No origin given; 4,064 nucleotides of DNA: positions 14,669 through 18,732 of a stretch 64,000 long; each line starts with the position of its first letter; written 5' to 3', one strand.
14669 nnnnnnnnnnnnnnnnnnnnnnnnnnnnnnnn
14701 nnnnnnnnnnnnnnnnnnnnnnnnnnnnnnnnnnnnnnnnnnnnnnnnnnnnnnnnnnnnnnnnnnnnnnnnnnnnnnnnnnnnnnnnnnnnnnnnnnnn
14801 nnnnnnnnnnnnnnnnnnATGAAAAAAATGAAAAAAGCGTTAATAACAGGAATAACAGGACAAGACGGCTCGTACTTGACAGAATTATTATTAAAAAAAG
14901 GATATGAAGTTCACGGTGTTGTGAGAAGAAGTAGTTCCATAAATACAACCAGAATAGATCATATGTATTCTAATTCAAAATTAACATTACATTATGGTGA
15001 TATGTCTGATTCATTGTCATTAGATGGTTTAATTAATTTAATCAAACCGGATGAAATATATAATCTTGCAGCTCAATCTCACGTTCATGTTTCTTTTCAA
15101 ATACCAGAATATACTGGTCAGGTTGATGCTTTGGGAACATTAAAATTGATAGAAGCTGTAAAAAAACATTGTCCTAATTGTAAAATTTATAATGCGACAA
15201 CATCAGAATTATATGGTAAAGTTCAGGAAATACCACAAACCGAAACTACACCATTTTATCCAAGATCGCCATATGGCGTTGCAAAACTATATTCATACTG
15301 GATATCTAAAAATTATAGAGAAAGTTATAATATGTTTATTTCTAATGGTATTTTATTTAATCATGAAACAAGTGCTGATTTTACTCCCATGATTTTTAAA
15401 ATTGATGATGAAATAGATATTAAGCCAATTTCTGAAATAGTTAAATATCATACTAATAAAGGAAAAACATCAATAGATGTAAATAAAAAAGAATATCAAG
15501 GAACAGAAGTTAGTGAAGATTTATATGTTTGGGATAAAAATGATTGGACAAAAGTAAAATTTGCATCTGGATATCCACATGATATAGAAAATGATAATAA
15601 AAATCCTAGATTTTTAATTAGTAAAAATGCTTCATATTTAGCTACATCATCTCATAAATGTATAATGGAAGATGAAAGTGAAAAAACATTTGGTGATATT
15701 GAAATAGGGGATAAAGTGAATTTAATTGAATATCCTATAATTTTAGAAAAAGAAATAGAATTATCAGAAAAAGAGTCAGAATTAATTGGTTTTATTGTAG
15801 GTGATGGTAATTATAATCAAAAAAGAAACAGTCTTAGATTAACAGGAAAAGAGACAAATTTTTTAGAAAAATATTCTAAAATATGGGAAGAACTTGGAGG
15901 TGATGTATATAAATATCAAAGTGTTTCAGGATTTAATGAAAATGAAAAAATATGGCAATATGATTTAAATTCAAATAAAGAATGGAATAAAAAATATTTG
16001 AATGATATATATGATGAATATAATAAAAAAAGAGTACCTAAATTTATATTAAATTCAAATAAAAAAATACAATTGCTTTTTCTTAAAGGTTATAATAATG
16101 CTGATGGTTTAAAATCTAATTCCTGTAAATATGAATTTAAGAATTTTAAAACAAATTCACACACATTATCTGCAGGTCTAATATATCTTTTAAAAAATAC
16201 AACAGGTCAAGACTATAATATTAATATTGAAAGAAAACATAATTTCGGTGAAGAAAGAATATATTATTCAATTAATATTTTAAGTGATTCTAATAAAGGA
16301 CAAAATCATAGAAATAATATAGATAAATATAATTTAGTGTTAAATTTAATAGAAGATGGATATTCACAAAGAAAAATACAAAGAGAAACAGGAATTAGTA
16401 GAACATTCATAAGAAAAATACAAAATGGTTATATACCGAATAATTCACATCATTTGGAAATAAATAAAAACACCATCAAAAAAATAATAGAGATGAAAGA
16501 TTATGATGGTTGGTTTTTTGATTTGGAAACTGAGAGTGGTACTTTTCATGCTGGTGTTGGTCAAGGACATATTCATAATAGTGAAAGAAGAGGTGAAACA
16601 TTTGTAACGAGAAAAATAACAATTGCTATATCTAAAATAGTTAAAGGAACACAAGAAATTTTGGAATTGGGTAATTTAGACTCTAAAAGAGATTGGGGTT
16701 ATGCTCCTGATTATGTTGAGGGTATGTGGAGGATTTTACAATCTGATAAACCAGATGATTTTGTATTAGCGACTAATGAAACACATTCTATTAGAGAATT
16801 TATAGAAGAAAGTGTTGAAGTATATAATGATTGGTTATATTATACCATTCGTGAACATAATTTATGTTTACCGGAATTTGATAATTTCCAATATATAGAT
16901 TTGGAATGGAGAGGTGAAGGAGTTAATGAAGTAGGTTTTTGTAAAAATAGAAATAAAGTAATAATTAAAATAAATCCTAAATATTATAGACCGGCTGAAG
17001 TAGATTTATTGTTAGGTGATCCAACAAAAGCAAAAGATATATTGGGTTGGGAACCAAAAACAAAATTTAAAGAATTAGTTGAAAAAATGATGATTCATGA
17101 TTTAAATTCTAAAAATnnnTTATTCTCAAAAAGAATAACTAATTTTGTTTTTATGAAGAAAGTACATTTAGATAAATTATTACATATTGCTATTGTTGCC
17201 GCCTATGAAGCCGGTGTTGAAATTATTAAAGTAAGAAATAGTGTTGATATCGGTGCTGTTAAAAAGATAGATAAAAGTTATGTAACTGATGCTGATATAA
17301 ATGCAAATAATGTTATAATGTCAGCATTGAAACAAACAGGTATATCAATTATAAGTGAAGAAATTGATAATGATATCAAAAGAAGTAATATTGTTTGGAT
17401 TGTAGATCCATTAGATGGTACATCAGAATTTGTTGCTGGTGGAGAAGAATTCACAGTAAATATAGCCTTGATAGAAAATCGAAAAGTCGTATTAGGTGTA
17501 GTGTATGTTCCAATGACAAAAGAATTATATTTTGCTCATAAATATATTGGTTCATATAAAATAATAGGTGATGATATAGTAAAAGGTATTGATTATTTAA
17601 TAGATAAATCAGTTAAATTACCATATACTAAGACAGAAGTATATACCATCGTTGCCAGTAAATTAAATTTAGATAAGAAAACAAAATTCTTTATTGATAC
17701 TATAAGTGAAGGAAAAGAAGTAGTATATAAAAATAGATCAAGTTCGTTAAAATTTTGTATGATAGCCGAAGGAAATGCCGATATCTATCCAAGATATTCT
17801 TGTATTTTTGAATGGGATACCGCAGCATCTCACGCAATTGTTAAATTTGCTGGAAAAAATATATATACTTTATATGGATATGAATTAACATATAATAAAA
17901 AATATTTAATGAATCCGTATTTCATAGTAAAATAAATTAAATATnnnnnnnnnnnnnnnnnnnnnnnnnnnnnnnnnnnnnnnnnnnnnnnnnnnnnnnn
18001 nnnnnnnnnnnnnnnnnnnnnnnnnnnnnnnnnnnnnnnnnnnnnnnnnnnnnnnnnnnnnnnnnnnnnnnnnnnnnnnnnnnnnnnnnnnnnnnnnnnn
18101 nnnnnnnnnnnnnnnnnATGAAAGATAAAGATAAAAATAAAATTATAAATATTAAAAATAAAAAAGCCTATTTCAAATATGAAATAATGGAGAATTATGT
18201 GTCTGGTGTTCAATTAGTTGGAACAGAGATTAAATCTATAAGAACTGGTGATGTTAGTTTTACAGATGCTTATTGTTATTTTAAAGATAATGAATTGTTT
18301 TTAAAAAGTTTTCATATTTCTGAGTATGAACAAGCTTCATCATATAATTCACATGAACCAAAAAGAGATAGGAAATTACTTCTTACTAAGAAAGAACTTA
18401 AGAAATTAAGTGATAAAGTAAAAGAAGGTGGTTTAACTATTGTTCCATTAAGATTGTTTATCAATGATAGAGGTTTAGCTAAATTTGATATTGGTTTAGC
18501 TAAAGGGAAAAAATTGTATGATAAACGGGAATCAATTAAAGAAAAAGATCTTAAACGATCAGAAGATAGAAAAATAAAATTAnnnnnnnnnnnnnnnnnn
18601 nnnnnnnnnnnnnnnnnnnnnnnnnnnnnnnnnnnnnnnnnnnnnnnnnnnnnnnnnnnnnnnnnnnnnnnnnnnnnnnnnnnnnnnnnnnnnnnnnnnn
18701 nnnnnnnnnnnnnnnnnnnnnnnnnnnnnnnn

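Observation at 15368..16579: Intein in gmd that begins with threonine and carries an extra HTH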

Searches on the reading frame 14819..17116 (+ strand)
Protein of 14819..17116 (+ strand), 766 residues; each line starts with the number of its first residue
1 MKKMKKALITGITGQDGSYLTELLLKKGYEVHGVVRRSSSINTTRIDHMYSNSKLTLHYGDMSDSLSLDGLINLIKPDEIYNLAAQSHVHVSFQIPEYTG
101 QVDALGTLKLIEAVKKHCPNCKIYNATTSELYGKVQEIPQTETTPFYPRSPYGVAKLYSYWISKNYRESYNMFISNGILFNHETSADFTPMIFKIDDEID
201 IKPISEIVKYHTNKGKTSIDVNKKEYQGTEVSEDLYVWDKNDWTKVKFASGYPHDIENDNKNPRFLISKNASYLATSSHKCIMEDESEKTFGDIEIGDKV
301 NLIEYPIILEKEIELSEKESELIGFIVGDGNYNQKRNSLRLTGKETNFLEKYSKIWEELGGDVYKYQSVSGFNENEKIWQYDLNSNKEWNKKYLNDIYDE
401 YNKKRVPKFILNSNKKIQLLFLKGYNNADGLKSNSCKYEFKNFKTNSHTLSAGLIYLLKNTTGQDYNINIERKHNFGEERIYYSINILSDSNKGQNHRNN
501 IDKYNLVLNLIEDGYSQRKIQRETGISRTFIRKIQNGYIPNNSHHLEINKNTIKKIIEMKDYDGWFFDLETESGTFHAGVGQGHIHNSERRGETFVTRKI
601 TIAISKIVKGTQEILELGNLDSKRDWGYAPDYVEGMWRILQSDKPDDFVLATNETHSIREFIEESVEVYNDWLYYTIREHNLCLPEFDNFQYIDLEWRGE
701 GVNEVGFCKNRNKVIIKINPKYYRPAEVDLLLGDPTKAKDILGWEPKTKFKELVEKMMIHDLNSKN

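Call 3: search_protein_families(library=pfam, proteins=[window:14819-17116:+], max_evalue=0.1)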
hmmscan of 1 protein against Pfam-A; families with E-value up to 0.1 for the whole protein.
window:14819-17116:+ (766 aa): 14 families
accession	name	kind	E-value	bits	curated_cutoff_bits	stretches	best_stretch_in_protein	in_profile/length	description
PF16363.11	GDP_Man_Dehyd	-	7e-134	446.9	27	3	8-185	1-186/332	GDP-mannose 4,6 dehydratase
PF01370.27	Epimerase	-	4.6e-64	216.6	20.9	2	7-183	1-173/240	NAD dependent epimerase/dehydratase family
PF04321.23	RmlD_sub_bind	-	4.2e-06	26.5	27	1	6-157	2-130/287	RmlD substrate binding domain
PF14528.11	LAGLIDADG_3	-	3.8e-05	24.3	22.5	1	321-395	6-79/82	LAGLIDADG-like domain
PF02796.21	HTH_7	-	0.00098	19.7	23.8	1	503-529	10-36/45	Helix-turn-helix domain of resolvase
PF02719.21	Polysacc_synt_2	-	0.0013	18.4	20.2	1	8-116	2-117/293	Polysaccharide biosynthesis protein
PF12844.13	HTH_19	-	0.0023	18.2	30.2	1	512-541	10-40/64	Helix-turn-helix domain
PF05368.20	NmrA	-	0.0033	17.5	27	1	5-72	3-67/298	NmrA-like family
PF19807.5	DUF6290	-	0.019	15.6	27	0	193-219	37-63/72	Family of unknown function (DUF6290)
PF13460.12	NAD_binding_10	-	0.02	15.2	27.2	1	11-72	1-58/184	NAD(P)H-binding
PF01381.28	HTH_3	-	0.051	14.1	23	0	513-540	8-36/55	Helix-turn-helix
PF13518.12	HTH_28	-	0.06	13.9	25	0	507-538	5-36/52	Helix-turn-helix domain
PF02787.25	CPSase_L_D3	-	0.089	13.2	26.6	0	504-536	11-43/80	Carbamoyl-phosphate synthetase large chain, oligomerisation domain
PF13384.12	HTH_23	-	0.1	12.9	24.6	0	507-538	10-41/50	Homeodomain-like domain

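Call 4: search_protein_families(library=ncbifam, proteins=[window:14819-17116:+], max_evalue=0.1)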
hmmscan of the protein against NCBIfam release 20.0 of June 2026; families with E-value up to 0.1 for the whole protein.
window:14819-17116:+ (766 aa): 20 families
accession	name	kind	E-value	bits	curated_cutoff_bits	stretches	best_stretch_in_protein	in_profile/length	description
TIGR01472.1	gmd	equivalog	9.1e-150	498.6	415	3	5-185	1-188/342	GDP-mannose 4,6-dehydratase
TIGR04180.1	EDH_00030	hypoth_equivalog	4e-27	95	475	2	8-175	2-168/297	NAD-dependent 4,6-dehydratase LegB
TIGR01181.1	dTDP_gluc_dehyt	equivalog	1.5e-23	83.4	365.1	1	7-173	2-172/321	dTDP-glucose 4,6-dehydratase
TIGR02622.1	CDP_4_6_dhtase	equivalog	3.1e-23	82.5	278.45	1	4-171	4-173/352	CDP-glucose 4,6-dehydratase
TIGR01179.1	galE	equivalog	1.5e-19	70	262.3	1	7-170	2-163/332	UDP-glucose 4-epimerase GalE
NF007582.0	PRK10217.1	equivalog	7.2e-10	38.5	698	1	4-172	1-180/355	dTDP-glucose 4,6-dehydratase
NF007956.0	PRK10675.1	subfamily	1.2e-07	31.2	394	1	6-160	2-157/338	UDP-glucose 4-epimerase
NF007490.0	PRK10084.1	subfamily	1.6e-07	30.7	649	1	6-172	2-187/361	dTDP-glucose 4,6-dehydratase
NF043036.1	ErythonDh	equivalog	3.4e-06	26.5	325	1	6-162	2-159/321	D-erythronate dehydrogenase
NF041015.1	UDPsulfquin_syn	equivalog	6.6e-06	25.3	575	1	48-135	61-151/384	UDP-sulfoquinovose synthase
TIGR03466.1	HpnA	hypoth_equivalog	1.3e-05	24.3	367.65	1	6-157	2-143/327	hopanoid-associated sugar epimerase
NF011491.0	PRK14898.1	equivalog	5.5e-05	21.4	783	1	298-460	224-385/860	DNA-directed RNA polymerase subunit A''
NF052578.1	StrlDmthSdmBMthl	equivalog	0.0001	22.2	600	1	7-159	3-141/328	sterol demethylase protein SdmB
TIGR01214.1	rmlD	equivalog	0.00017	20.8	224.05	1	7-193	2-164/285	dTDP-4-dehydrorhamnose reductase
NF038098.1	GyrA_w_intein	exception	0.00038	18.4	1850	1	289-457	208-376/1232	intein-containing DNA gyrase subunit A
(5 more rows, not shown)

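Call 5: search_solved_structures(query=window:14819-17116:+, show_alignments=2)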
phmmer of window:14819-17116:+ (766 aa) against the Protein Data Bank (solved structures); distinct sequences matched with E-value up to 0.001: 87 (the best 60 are shown).
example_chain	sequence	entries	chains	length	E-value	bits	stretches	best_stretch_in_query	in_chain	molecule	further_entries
6gpj_A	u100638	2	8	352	2.6e-120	406.1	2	6-184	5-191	GDP-mannose 4,6 dehydratase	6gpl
1t2a_A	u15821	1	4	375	3.6e-120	405.6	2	6-184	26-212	GDP-mannose 4,6 dehydratase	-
5in4_A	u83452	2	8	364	3.7e-120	405.6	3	6-184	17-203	GDP-mannose 4,6 dehydratase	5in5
6gpk_A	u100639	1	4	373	7.4e-120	404.6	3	6-184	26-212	GDP-mannose 4,6 dehydratase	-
6q94_B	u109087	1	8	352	8e-120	404.5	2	6-184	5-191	GDP-mannose 4,6 dehydratase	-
5uzh_A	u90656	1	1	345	2.8e-114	386.1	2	5-184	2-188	NafoA.00085.b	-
1db3_A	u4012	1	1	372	5.9e-113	381.7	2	5-184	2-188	GDP-MANNOSE 4,6-DEHYDRATASE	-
7kf3_A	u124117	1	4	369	8.1e-113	381.3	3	5-184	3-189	GDP-mannose 4,6-dehydratase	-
2z1m_A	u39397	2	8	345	2.5e-109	369.7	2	5-184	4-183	GDP-D-mannose dehydratase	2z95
1n7g_A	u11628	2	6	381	6.8e-100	338.5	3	4-184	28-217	GDP-D-mannose-4,6-dehydratase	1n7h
1rpn_A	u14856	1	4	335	6.5e-91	308.9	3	5-184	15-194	GDP-mannose 4,6-dehydratase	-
7us5_A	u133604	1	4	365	1.4e-24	89.5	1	4-172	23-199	GDP-D-GLYCERO-D-MANNO-HEPTOSE 4,6-DEHYDRATASE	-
2pk3_A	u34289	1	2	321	3.3e-24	88.3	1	6-182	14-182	GDP-6-deoxy-D-lyxo-4-hexulose reductase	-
4zrm_A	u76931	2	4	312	1.2e-16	63.3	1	7-161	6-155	UDP-glucose 4-epimerase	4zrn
7ys8_A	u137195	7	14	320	9.7e-16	60.3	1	6-173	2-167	UDP-glucose 4-epimerase | UDP-glucose 4-epimerase along with EC 5.1.3.2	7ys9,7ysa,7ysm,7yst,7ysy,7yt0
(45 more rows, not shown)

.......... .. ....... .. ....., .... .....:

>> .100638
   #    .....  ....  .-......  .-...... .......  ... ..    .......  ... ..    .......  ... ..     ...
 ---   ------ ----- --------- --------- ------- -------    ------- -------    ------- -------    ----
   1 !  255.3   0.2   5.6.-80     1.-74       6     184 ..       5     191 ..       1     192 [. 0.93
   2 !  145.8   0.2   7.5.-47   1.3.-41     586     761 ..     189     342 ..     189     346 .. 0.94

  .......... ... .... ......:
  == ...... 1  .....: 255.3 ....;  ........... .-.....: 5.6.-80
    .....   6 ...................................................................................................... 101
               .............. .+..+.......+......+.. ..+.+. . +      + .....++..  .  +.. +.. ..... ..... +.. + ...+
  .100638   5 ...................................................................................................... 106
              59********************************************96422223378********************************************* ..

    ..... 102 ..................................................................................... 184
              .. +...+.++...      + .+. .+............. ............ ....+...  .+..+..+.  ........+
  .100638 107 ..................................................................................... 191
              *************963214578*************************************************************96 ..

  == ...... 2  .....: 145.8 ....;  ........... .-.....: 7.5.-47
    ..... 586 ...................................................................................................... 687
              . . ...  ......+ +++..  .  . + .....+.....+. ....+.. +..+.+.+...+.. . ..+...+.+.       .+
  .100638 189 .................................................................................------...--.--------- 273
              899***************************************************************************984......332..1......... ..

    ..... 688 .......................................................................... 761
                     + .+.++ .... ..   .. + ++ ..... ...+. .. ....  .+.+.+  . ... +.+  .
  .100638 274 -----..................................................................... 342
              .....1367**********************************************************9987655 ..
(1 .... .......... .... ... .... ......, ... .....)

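Call 6: find_homologous_proteins(query=window:14819-17116:+, region=170-600, max_evalue=0.001)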
Query window:14819-17116:+, residues 170-600 (431 aa): 563 proteins with E <= 0.001 among 8000 candidates; the best 120 are listed.
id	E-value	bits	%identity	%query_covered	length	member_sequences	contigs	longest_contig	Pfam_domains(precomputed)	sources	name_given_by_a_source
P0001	9.0e-286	966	100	100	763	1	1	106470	PF04321.24,PF16363.12,PF01370.28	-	-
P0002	1.1e-243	827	84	100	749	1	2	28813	PF04321.24,PF16363.12,PF01370.28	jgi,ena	-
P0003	2.4e-222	757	77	100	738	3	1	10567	PF04321.24,PF16363.12,PF02719.22,PF01370.28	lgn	-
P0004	4.0e-220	749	77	100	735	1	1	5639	PF04321.24,PF16363.12,PF02719.22,PF01370.28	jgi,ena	-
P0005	2.0e-211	721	75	100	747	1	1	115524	PF04321.24,PF16363.12,PF01370.28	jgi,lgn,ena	-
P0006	9.3e-211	718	76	100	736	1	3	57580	PF04321.24,PF16363.12,PF01370.28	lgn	-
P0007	7.9e-209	712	73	100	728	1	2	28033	PF04321.24,PF16363.12,PF02719.22,PF01370.28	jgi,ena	-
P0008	4.6e-191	653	70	100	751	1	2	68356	PF04321.24,PF16363.12,PF01370.28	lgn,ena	-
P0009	1.4e-184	632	68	100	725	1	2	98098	PF04321.24,PF16363.12,PF02719.22,PF14528.12,PF01370.28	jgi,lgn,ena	-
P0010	2.9e-170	585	63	100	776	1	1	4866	PF16363.12,PF01370.28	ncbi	-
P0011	7.4e-169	580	63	100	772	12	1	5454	PF04321.24,PF16363.12,PF14528.12,PF01370.28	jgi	-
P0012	1.9e-168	579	63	100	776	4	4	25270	PF16363.12,PF14528.12,PF01370.28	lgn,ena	-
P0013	3.8e-168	578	61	100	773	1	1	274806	PF16363.12,PF01370.28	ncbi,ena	-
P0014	1.7e-167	576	63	100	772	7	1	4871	PF16363.12,PF14528.12,PF01370.28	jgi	jgi:GDP-D-mannose dehydratase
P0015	2.4e-167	575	62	100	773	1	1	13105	PF04321.24,PF16363.12,PF01370.28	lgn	-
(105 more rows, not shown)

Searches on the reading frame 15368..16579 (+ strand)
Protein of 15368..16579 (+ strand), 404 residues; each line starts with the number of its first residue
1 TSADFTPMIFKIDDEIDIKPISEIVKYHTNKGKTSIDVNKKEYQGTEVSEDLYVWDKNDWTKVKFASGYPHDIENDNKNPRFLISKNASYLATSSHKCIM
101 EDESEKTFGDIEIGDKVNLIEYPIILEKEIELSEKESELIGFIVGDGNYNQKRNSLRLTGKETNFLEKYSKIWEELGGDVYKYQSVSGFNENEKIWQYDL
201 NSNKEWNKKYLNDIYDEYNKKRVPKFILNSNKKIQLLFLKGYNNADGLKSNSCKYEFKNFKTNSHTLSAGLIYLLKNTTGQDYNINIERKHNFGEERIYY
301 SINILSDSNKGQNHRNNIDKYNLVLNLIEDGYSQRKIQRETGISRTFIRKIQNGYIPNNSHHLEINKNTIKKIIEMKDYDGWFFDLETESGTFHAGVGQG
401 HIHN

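Call 4: search_protein_families(library=ncbifam, proteins=[window:15368-16579:+], max_evalue=0.1)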
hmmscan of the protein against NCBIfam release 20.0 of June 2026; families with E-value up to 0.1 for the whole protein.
window:15368-16579:+ (404 aa): 3 families
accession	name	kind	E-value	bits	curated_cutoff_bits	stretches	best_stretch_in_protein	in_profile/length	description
NF011491.0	PRK14898.1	equivalog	1.8e-05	23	783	1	115-278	224-386/860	DNA-directed RNA polymerase subunit A''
NF038098.1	GyrA_w_intein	exception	0.00013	20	1850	1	106-275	208-377/1232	intein-containing DNA gyrase subunit A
NF033546.1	transpos_IS21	equivalog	0.027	14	160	1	328-354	5-31/294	IS21 family transposase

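Call 19: search_protein_representatives(protein=window:15368-16579:+)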
Query: 404 residues. Proteins with E-value up to 0.001 (for the whole library): 362; up to 1e-10: 130; up to 1e-30: 34. The best 150 are listed.
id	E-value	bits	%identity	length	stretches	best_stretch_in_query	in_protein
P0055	7.8e-113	394.0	50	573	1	1-404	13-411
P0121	2.0e-102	359.7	49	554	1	7-404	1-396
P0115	2.7e-102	359.2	49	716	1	1-404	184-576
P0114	6.0e-102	358.1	51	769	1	6-404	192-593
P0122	1.4e-98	347.0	47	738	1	4-404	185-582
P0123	1.4e-87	310.8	43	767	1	3-404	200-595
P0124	6.3e-86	305.3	47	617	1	3-389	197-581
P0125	4.0e-85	302.7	47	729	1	4-404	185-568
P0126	9.8e-82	291.5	45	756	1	7-404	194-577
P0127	7.6e-76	272.1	41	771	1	7-404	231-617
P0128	6.4e-68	246.1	43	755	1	2-404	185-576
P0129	5.2e-64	233.2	44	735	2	4-315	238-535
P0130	4.7e-60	220.1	53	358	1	204-404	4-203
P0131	4.5e-58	213.6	43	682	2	1-277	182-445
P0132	1.8e-57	211.7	42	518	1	3-349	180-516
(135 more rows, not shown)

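Call 40: search_dna_similar(query=window:15368-16579:+, collection=phages, mode=protein, max_rows=30)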
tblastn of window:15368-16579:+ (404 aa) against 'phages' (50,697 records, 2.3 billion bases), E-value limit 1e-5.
No match.

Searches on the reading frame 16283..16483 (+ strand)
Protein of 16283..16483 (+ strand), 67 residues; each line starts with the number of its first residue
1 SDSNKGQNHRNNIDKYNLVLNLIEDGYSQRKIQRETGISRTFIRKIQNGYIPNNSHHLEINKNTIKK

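Call 60: search_solved_structures(query=window:16283-16483:+, max_evalue=10, show_alignments=3)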
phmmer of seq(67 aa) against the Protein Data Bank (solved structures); distinct sequences matched with E-value up to 10: 3.
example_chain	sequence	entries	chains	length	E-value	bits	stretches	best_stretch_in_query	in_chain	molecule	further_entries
3vk0_A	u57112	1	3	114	0.079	16.9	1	14-47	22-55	Transcriptional regulator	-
8bny_A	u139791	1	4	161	0.61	14.1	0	10-50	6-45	Immunity repressor protein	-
2r0q_C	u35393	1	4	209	0.65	14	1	16-56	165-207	Putative transposon Tn552 DNA-invertase bin3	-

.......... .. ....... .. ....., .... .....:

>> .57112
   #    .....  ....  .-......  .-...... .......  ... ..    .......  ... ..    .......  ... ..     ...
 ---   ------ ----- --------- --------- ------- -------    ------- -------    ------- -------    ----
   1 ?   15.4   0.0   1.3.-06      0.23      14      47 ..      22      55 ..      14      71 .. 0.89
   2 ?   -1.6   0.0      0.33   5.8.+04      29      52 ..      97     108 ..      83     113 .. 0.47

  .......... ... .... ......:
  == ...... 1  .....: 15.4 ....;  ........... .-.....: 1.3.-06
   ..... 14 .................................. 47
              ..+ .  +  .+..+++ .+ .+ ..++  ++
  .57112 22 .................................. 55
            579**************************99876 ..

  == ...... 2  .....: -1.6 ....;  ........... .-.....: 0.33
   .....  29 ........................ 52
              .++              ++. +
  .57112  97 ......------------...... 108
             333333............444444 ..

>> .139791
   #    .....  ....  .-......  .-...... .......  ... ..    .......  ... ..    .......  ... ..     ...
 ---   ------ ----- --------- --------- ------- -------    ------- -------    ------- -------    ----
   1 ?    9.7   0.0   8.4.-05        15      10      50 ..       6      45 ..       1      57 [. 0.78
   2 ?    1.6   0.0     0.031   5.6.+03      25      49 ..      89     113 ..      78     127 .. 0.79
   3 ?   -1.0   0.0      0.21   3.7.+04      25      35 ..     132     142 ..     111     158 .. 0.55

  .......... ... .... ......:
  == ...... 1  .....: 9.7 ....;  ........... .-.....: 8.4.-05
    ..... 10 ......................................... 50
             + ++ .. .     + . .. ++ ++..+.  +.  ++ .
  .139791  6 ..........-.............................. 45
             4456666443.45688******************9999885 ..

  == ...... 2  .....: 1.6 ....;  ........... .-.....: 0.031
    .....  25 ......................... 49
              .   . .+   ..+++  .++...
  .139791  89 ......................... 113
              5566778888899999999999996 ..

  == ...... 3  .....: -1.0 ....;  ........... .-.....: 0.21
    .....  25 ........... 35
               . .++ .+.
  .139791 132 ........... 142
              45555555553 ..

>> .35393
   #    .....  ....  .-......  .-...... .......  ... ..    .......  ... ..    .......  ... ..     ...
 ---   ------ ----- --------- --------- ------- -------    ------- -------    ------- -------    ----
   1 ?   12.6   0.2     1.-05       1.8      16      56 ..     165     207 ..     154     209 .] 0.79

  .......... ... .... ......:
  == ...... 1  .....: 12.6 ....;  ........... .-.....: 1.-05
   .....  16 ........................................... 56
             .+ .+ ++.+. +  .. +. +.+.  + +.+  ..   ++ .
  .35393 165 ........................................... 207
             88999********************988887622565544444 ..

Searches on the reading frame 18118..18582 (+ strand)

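Call 36: search_protein_families(library=pfam, proteins=[window:18118-18582:+], max_evalue=0.001)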
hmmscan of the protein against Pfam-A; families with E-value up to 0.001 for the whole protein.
window:18118-18582:+ (155 aa): 1 family
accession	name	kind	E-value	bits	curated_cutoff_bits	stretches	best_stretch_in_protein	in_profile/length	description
PF01668.23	SmpB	-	4.5e-55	186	27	1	12-154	2-142/143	SmpB protein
